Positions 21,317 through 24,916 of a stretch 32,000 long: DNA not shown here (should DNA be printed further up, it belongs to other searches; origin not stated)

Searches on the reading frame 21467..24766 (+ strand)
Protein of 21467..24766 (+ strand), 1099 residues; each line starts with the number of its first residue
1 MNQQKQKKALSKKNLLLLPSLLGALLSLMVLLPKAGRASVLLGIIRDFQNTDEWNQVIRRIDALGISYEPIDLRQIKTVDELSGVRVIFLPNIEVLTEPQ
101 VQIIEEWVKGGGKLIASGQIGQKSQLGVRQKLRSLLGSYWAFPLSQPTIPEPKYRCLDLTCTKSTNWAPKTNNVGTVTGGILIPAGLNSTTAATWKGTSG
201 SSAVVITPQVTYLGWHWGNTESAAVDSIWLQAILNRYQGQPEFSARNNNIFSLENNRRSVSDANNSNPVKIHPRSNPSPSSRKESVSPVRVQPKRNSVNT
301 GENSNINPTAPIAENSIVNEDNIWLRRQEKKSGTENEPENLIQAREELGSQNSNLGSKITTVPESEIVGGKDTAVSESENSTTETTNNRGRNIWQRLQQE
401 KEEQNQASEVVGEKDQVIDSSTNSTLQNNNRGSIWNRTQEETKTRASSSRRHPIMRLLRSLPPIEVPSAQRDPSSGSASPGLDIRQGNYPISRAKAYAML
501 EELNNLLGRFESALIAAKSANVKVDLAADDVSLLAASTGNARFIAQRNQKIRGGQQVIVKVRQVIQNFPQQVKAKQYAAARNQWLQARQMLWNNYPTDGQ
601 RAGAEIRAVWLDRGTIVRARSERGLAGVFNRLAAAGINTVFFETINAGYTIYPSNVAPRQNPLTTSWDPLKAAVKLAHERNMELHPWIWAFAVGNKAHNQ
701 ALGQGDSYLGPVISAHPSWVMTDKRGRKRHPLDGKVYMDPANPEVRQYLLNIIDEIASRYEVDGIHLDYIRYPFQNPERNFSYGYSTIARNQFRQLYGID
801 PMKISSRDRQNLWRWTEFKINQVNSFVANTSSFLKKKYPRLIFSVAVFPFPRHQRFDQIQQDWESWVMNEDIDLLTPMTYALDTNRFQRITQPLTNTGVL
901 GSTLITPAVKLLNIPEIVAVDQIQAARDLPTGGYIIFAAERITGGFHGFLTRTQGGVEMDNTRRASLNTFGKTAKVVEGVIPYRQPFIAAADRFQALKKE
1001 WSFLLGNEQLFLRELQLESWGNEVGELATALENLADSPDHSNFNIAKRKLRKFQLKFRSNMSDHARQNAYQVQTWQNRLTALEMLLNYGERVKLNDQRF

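Call 57: search_protein_families(library=pfam, proteins=[window:21467-24766:+], max_evalue=0.001)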
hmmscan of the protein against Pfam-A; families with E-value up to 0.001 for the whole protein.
window:21467-24766:+ (1099 aa): 4 families
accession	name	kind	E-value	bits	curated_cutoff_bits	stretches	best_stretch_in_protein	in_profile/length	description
PF02638.21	GHL10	-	4.2e-39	134.9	27.9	1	605-888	1-269/311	Glycosyl hydrolase-like 10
PF13200.12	DUF4015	-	4.1e-14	52.9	27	1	714-880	91-226/313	Putative glycosyl hydrolase domain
PF14871.12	GHL6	-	1.2e-05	25.9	35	0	712-768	72-131/132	Hypothetical glycosyl hydrolase 6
PF14885.12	GHL15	-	0.00032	21.2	27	1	708-770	39-97/271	Hypothetical glycosyl hydrolase family 15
